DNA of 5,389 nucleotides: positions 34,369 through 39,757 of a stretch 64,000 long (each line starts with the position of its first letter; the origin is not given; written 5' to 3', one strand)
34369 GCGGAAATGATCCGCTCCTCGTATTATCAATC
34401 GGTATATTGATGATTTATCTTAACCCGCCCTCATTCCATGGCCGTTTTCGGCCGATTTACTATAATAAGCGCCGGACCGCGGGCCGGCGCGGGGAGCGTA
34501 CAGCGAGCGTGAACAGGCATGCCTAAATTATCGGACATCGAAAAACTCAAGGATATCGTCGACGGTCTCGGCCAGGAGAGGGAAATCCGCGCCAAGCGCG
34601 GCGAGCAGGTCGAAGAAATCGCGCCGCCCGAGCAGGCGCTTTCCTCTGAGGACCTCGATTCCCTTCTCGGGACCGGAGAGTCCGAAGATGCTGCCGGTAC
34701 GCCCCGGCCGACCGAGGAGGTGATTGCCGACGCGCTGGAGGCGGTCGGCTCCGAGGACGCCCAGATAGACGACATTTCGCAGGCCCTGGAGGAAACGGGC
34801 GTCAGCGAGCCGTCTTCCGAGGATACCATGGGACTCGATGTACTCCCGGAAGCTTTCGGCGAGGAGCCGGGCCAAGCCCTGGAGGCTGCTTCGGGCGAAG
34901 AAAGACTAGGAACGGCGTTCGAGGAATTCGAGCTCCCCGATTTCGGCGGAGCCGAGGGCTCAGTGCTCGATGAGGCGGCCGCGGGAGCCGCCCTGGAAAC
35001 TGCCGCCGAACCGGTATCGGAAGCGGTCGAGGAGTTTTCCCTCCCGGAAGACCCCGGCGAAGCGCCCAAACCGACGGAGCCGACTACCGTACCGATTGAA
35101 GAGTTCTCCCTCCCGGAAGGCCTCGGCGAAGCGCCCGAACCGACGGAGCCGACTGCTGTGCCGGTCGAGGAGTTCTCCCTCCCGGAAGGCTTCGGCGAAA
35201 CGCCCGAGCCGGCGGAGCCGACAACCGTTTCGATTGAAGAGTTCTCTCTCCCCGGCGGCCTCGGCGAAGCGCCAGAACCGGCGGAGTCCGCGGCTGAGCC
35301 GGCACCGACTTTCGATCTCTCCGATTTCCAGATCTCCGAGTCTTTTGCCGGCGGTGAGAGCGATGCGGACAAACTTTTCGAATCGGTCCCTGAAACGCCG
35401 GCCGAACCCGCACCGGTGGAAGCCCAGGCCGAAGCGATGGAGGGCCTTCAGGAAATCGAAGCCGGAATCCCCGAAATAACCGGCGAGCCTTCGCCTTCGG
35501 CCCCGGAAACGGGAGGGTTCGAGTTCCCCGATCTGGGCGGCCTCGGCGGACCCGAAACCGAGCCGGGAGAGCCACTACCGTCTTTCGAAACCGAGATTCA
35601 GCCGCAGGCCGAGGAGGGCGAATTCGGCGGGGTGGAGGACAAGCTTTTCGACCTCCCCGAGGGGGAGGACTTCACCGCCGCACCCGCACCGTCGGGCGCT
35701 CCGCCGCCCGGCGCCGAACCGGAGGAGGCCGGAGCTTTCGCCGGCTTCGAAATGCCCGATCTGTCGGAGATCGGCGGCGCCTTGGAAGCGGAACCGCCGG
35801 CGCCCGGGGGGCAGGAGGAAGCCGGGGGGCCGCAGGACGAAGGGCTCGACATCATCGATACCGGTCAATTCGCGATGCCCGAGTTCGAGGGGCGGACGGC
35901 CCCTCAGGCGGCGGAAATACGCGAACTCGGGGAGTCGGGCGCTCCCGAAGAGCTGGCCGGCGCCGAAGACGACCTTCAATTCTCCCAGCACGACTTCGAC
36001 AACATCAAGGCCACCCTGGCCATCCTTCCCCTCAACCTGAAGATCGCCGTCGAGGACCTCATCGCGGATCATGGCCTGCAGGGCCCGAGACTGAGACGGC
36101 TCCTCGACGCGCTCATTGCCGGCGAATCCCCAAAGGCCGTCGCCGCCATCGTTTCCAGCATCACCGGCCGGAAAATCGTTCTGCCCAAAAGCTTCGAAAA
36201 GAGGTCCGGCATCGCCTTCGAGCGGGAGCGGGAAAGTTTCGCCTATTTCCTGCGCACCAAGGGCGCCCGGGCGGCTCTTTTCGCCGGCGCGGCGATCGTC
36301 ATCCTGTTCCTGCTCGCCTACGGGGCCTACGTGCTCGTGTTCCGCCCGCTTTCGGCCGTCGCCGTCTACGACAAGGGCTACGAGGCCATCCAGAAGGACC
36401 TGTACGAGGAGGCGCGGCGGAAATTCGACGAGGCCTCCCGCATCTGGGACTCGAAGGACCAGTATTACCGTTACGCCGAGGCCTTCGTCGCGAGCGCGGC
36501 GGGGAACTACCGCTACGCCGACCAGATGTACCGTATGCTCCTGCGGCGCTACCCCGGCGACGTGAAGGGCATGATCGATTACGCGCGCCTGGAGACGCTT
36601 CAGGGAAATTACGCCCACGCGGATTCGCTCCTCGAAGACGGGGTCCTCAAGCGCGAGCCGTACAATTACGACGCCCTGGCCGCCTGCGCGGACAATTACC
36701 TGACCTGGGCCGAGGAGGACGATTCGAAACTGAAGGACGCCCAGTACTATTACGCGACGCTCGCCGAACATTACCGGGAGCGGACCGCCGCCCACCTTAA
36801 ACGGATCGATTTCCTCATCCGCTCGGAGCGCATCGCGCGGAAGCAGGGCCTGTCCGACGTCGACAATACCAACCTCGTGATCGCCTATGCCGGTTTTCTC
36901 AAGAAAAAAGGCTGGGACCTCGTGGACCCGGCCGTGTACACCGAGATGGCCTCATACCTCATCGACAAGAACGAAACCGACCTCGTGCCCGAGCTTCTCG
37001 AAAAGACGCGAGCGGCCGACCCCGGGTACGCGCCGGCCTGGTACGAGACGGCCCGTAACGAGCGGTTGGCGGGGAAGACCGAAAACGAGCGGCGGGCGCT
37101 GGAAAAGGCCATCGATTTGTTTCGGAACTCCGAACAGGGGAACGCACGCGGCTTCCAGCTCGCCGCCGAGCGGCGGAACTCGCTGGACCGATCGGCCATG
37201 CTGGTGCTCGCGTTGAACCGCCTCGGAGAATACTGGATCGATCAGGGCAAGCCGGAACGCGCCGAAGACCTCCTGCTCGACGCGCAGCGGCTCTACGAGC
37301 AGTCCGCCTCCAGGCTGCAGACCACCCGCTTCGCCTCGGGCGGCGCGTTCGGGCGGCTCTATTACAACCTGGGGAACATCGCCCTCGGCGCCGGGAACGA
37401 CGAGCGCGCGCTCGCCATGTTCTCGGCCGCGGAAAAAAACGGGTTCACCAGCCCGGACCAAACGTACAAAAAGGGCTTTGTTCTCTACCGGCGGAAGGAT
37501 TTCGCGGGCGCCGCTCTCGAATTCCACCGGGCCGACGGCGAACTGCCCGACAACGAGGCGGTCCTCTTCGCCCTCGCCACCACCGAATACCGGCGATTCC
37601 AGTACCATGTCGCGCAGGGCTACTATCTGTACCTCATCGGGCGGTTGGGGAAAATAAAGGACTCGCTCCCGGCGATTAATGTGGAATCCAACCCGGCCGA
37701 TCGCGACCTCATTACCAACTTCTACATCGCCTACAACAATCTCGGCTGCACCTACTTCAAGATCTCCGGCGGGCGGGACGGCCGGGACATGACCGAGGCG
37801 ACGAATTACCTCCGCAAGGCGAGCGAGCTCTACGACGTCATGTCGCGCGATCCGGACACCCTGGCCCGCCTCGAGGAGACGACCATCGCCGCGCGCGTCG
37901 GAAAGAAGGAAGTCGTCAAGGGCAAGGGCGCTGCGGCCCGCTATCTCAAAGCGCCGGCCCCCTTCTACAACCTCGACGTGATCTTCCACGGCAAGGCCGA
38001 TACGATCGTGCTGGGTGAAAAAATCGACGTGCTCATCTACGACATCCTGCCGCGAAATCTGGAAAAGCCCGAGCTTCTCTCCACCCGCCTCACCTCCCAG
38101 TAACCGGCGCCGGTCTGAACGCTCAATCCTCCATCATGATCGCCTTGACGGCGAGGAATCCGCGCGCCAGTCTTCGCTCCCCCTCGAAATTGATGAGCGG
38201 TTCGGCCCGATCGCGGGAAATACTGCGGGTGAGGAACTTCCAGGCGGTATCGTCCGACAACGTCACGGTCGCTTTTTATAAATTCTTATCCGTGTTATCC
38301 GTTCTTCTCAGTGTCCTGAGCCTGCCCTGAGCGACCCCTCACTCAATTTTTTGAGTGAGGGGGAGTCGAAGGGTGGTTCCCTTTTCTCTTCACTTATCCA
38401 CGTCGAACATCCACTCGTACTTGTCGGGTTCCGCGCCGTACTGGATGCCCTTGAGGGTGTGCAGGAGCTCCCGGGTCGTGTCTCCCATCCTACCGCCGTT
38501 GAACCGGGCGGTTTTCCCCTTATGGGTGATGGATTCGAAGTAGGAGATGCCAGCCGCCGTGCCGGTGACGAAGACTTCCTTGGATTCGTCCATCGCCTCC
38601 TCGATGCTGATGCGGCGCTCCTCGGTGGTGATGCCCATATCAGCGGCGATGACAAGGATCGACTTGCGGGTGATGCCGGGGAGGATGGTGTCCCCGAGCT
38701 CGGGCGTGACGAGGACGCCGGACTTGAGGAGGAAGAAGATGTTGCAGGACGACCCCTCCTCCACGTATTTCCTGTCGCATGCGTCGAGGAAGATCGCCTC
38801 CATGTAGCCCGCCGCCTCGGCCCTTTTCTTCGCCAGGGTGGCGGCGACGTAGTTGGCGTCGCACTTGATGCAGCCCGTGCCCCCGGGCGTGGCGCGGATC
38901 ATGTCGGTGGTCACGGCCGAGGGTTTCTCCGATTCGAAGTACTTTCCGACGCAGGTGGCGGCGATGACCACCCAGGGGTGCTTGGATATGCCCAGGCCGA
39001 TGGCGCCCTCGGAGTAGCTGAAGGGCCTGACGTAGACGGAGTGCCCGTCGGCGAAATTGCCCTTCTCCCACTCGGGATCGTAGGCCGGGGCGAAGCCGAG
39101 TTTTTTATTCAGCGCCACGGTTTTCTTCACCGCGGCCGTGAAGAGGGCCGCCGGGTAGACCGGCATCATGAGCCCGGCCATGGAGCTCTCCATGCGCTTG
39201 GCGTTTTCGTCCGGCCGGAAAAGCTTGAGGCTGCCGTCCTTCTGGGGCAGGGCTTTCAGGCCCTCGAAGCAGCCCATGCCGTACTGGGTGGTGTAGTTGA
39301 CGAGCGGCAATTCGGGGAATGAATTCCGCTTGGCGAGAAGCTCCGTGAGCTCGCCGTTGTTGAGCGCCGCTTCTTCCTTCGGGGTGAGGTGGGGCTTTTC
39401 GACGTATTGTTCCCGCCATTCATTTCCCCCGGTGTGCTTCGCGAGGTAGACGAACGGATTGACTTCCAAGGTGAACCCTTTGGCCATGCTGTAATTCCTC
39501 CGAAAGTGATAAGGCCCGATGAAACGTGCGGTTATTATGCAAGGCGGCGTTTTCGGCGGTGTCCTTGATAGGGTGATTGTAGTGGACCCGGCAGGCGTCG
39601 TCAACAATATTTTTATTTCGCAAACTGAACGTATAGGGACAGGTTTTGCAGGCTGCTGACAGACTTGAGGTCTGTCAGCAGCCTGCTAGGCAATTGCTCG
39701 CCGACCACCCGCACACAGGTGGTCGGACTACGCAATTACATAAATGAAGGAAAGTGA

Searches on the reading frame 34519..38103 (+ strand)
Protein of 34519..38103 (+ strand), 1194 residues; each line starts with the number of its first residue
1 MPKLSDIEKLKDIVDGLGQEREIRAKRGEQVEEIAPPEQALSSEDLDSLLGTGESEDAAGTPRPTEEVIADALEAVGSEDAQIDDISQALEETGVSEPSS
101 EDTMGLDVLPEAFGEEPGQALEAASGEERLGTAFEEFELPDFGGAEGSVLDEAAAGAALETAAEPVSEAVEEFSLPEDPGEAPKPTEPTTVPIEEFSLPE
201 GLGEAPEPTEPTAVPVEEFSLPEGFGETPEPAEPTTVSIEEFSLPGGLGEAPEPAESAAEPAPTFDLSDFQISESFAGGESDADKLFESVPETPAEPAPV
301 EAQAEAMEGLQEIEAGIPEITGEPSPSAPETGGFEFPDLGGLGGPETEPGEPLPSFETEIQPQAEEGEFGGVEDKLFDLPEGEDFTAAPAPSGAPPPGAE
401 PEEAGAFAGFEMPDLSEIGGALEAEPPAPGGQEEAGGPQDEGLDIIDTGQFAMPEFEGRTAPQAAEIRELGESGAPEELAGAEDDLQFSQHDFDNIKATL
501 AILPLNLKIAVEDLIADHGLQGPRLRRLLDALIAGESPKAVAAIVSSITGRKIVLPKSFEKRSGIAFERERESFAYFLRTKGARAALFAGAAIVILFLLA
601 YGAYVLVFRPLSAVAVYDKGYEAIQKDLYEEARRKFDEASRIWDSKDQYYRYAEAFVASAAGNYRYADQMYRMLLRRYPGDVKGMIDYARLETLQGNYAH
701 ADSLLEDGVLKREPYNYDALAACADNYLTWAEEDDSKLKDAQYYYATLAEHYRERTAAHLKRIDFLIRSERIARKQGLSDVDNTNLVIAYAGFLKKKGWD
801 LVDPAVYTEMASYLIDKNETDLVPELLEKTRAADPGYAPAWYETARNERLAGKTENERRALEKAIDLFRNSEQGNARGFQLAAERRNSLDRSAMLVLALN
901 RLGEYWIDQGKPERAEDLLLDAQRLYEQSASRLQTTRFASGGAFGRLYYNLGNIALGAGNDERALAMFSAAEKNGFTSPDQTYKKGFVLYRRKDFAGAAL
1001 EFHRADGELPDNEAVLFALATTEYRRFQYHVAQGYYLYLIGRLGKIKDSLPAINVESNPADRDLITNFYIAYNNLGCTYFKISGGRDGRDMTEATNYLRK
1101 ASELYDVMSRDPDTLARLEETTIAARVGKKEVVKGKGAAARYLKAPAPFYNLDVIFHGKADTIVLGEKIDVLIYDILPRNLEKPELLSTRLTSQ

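Call 5: search_protein_families(library=pfam, proteins=[window:34519-38103:+], max_evalue=0.01)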
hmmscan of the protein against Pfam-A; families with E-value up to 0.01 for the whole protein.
window:34519-38103:+ (1194 aa): 2 families
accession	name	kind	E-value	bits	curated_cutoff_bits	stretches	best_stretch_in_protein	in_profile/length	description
PF14559.12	TPR_19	-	0.0006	20.5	25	0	660-712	3-55/68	Tetratricopeptide repeat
PF24575.1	TPR_Slam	-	0.01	16.7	35.2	0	647-693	46-92/104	Surface lipoprotein assembly modifier, N-terminal TPR repeats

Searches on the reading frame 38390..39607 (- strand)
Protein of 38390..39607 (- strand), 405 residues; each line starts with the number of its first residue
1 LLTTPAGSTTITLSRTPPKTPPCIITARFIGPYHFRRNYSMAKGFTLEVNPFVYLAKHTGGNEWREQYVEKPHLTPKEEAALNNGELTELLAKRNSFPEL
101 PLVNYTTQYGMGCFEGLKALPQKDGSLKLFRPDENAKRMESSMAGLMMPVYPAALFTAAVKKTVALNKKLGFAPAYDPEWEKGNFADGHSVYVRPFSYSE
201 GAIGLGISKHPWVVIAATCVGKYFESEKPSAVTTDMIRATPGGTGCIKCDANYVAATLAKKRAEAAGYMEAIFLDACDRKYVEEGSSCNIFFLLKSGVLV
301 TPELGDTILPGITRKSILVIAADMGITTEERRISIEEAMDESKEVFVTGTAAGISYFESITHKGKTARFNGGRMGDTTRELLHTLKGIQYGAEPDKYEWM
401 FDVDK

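Call 5: search_protein_families(library=pfam, proteins=[window:38390-39607:-], max_evalue=0.01)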
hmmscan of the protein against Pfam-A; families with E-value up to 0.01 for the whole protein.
window:38390-39607:- (405 aa): 1 family
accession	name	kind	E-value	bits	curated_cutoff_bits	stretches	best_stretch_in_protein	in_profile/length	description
PF01063.24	Aminotran_4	-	4.2e-29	102.4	28.5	1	112-355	1-218/223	Amino-transferase class IV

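Call 6: search_protein_families(library=ncbifam, proteins=[window:38390-39607:-], max_evalue=0.01)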
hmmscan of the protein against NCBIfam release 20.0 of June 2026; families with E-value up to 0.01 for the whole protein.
window:38390-39607:- (405 aa): 19 families
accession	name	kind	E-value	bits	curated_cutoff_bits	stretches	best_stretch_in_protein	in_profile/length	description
NF009897.0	PRK13357.1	equivalog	7.8e-79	265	307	1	107-403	64-357/358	branched-chain amino acid aminotransferase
TIGR01123.1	ilvE_II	equivalog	2.9e-73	246.6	250.05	1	108-403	22-313/313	branched-chain-amino-acid transaminase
NF005146.0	PRK06606.1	equivalog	2.2e-41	141.8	279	2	189-403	93-306/307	branched-chain amino acid transaminase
TIGR01122.1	ilvE_I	equivalog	3.1e-38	131.6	245.55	1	189-401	84-296/298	branched-chain-amino-acid transaminase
NF006185.0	PRK08320.1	subfamily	2.9e-25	89.1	363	1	192-387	88-281/292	branched-chain amino acid aminotransferase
NF005726.0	PRK07544.1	equivalog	1.1e-24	87.1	396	1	190-362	94-268/295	branched-chain amino acid aminotransferase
NF005209.0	PRK06680.1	subfamily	5.3e-21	74.7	320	1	253-380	153-272/286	D-amino-acid transaminase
TIGR01121.1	D_amino_aminoT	equivalog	2.3e-16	59.8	277.45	1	248-385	140-271/276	D-amino-acid transaminase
NF005800.0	PRK07650.1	equivalog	8.1e-16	58.1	308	1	192-363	86-255/290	aminodeoxychorismate lyase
NF009126.0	PRK12479.1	equivalog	1.4e-14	54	518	1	211-386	111-281/299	branched-chain-amino-acid transaminase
NF009896.0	PRK13356.1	equivalog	1.2e-13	50.8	262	1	184-357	86-258/287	branched-chain amino acid aminotransferase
NF004761.0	PRK06092.1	equivalog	8.6e-13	48.1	260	1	255-360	146-247/268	aminodeoxychorismate lyase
TIGR03461.1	pabC_Proteo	equivalog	1.5e-12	47.3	176.85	1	257-361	146-246/262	aminodeoxychorismate lyase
NF009066.0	PRK12400.1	equivalog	7.4e-12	45.3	538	1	229-384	127-277/290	D-amino-acid transaminase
NF005888.0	PRK07849.1-3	equivalog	5.6e-07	28.8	273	1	253-356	165-265/298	aminodeoxychorismate lyase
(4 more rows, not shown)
